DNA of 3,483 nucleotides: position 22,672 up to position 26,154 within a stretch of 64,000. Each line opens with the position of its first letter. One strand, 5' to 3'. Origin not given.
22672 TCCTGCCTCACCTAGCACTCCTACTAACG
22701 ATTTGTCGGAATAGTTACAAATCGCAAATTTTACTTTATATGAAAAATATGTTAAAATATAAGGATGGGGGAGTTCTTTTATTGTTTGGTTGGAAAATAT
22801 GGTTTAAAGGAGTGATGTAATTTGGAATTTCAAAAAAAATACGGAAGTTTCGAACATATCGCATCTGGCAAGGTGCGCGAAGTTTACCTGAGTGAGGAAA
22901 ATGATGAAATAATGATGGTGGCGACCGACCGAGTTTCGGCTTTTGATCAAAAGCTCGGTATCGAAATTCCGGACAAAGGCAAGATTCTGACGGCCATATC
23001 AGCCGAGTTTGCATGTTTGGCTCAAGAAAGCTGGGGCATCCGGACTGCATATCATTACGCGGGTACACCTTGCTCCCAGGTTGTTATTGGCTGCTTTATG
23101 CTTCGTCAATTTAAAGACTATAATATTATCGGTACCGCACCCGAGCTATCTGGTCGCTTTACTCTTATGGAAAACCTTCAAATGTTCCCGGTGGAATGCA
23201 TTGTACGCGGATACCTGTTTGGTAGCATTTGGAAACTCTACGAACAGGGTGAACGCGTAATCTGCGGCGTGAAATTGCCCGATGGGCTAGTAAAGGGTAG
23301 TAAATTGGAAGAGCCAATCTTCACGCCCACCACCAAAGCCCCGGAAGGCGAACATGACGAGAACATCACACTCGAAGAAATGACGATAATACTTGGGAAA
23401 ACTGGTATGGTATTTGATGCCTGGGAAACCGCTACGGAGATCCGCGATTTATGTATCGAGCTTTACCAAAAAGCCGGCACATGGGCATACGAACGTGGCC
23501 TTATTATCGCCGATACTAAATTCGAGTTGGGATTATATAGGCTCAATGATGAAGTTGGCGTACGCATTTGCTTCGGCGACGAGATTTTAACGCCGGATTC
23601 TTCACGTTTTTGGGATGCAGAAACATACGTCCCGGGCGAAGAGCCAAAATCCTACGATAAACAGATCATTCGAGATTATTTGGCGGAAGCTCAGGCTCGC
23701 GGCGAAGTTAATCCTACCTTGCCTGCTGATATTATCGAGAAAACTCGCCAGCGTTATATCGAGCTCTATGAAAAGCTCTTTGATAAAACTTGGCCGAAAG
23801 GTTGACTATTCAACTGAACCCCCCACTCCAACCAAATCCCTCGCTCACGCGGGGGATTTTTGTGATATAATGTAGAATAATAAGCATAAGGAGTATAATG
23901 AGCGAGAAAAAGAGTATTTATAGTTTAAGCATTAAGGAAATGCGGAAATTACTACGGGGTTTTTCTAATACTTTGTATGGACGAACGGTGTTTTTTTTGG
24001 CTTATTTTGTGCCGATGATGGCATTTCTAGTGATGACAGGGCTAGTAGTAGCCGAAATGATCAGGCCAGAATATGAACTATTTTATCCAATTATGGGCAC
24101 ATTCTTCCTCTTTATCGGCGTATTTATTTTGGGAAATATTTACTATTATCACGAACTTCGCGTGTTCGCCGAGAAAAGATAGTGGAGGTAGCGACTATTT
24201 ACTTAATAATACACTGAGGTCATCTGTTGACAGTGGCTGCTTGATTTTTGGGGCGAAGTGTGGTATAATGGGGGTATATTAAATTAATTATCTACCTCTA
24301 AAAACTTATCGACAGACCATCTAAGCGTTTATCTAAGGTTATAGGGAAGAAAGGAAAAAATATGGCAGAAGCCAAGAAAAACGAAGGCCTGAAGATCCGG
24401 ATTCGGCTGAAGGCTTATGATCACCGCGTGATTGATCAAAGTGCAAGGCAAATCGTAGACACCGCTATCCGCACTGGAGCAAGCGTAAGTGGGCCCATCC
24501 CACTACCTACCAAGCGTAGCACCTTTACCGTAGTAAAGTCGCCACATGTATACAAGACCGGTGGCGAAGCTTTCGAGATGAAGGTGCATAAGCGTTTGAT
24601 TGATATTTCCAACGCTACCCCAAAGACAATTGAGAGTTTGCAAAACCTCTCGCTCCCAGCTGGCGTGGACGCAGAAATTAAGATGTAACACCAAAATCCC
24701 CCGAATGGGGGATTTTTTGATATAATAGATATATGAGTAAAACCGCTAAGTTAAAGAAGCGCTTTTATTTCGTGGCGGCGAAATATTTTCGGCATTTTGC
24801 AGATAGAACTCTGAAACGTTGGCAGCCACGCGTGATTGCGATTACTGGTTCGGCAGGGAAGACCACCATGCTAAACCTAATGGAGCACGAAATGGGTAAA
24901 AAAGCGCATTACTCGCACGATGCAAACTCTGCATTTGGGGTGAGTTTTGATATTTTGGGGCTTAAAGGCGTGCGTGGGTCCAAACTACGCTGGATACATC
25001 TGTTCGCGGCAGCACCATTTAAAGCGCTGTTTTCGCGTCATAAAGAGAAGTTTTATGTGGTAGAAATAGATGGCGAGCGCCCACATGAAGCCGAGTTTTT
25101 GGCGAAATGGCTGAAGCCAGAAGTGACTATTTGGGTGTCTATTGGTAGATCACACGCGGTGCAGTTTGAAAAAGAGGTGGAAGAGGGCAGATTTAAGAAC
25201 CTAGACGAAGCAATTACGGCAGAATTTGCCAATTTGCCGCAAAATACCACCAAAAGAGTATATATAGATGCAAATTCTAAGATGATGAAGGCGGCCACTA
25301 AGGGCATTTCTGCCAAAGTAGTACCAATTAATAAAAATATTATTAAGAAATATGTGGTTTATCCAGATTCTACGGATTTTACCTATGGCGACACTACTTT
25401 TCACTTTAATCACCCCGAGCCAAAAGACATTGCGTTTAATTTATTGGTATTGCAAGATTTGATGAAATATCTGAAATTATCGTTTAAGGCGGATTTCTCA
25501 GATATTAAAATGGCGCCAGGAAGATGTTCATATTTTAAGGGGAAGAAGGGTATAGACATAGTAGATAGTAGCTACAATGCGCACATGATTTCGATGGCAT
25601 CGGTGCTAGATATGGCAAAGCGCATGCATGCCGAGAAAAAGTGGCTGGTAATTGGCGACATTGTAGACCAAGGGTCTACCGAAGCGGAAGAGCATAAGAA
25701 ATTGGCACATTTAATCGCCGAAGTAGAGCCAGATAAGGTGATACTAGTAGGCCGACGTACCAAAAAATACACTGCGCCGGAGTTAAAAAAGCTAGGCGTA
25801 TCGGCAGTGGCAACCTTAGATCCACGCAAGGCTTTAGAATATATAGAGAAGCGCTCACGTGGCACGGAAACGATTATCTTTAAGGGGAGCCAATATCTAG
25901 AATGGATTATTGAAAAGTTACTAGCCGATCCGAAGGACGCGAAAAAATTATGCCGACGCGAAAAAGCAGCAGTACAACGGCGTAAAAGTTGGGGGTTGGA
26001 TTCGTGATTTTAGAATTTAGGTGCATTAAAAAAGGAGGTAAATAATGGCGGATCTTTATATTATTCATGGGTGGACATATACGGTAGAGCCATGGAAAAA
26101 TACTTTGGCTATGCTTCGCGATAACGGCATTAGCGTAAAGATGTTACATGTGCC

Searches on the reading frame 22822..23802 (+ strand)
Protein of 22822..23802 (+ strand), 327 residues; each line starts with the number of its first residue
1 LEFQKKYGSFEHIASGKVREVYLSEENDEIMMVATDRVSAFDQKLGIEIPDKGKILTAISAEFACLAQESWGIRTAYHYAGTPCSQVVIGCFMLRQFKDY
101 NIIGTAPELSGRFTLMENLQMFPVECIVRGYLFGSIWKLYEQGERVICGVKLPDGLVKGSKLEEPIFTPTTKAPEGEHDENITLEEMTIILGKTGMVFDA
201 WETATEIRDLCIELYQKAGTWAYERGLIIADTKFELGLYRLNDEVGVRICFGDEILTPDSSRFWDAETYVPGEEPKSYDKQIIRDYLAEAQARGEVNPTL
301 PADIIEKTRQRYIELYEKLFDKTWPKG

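Call 84: search_protein_families(library=pfam, proteins=[window:22822-23802:+], max_evalue=0.00001)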
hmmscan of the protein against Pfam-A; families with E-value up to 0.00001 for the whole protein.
window:22822-23802:+ (327 aa): 1 family
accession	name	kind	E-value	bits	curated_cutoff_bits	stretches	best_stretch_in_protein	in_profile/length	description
PF01259.24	SAICAR_synt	-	1.7e-60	205.2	20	1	13-292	2-224/233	SAICAR synthetase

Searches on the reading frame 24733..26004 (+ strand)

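Call 84: search_protein_families(library=pfam, proteins=[window:24733-26004:+], max_evalue=0.00001)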
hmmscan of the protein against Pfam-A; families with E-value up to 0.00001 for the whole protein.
window:24733-26004:+ (424 aa): 1 family
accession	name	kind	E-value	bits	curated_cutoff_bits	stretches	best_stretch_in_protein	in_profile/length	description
PF02875.26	Mur_ligase_C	-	2e-12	48.5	28.4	1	263-386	1-126/127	Mur ligase, glutamate ligase domain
